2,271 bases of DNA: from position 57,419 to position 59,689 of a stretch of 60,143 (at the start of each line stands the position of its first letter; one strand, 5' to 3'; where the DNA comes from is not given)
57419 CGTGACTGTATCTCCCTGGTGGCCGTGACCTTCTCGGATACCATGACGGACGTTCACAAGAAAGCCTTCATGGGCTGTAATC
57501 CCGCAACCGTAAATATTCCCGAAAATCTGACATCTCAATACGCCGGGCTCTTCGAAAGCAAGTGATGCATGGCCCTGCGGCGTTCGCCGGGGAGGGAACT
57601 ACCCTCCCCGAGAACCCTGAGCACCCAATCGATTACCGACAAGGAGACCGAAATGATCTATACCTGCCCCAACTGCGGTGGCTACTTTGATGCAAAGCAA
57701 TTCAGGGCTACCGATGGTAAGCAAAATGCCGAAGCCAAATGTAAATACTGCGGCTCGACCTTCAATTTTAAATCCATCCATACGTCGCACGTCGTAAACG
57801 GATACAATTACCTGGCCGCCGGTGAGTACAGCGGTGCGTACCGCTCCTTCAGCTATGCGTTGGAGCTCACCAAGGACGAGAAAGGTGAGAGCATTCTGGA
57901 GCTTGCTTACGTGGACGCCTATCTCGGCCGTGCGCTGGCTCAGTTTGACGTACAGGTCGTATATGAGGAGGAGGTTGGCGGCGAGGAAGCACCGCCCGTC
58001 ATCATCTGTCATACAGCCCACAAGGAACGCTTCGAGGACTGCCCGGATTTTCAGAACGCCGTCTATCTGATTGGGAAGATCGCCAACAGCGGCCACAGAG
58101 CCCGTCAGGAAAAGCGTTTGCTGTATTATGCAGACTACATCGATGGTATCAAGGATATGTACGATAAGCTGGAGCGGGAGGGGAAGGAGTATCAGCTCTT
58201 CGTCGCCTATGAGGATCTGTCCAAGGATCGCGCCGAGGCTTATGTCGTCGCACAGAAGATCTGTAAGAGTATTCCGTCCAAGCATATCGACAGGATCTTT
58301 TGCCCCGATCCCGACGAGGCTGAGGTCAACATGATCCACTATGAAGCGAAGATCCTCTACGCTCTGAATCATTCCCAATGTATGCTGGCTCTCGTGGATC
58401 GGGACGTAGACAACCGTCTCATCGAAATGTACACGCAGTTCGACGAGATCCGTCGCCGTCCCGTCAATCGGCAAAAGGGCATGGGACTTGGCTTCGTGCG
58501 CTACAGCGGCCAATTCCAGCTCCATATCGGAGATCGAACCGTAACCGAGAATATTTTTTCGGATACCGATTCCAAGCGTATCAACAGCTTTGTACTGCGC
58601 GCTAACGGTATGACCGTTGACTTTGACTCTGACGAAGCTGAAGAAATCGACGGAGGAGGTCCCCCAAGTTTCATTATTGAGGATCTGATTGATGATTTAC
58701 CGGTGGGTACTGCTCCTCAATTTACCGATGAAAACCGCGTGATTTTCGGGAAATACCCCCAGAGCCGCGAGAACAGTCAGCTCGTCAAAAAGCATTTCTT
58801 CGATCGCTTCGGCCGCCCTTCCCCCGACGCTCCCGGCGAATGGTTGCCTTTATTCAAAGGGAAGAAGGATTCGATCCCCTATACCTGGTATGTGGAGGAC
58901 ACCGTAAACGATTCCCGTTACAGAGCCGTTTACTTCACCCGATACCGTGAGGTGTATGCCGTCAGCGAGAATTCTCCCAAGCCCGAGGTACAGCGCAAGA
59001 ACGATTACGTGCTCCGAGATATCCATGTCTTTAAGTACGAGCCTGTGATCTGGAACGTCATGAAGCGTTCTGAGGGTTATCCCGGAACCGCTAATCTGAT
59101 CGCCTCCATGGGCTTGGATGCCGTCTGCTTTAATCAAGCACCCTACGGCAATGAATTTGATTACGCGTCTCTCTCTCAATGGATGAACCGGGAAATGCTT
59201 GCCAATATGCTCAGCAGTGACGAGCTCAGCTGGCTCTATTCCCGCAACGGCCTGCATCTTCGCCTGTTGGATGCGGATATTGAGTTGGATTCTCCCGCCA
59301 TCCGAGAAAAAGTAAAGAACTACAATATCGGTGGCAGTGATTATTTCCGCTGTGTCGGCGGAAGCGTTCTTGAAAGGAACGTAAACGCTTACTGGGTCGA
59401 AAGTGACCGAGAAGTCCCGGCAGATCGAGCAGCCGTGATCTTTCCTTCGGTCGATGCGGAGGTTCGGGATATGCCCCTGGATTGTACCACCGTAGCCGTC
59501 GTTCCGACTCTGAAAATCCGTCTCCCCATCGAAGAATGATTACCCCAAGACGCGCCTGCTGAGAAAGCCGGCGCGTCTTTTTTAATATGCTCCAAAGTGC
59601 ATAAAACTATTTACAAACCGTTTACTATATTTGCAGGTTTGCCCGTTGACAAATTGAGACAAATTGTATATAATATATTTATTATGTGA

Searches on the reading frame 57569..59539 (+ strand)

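Call 6: search_protein_families(library=pfam, proteins=[window:57569-59539:+], max_evalue=0.1)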
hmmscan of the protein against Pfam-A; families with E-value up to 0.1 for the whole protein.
window:57569-59539:+ (656 aa): 5 families
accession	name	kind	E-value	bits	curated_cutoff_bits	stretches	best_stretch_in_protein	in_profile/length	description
PF05129.18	Zn_ribbon_Elf1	-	0.0008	19.9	29.8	1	24-80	16-71/79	Transcription elongation factor Elf1 like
PF04609.17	MCR_C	-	0.023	14.3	25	0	143-216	157-227/271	Methyl-coenzyme M reductase operon protein C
PF02748.20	PyrI_C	-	0.046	14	23.4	1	44-70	23-48/48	Aspartate carbamoyltransferase regulatory chain, metal binding domain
PF09723.15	Zn_ribbon_8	-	0.049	14.1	34.4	0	31-63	6-34/41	Zinc ribbon domain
PF08271.17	Zn_Ribbon_TF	-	0.055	13.5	29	0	31-66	1-30/43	TFIIB zinc-binding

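Call 30: search_protein_families(library=padloc, proteins=[window:57569-59539:+], max_evalue=0.01)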
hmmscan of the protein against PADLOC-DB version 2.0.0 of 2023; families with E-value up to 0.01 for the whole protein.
window:57569-59539:+ (656 aa): 1 family
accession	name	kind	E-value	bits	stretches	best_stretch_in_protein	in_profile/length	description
PDLC04447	PDC-M14A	-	0.00056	18.3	1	22-86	11-74/152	-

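Call 31: search_protein_families(library=ncbifam, proteins=[window:57569-59539:+], max_evalue=0.01)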
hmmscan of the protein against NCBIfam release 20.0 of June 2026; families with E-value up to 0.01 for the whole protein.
window:57569-59539:+ (656 aa): 1 family
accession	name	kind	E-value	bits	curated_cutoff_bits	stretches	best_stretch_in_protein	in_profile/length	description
NF047912.1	ECs_2282_CxxC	subfamily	0.006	16.5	37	0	31-70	3-42/60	ECs_2282 family putative zinc-binding protein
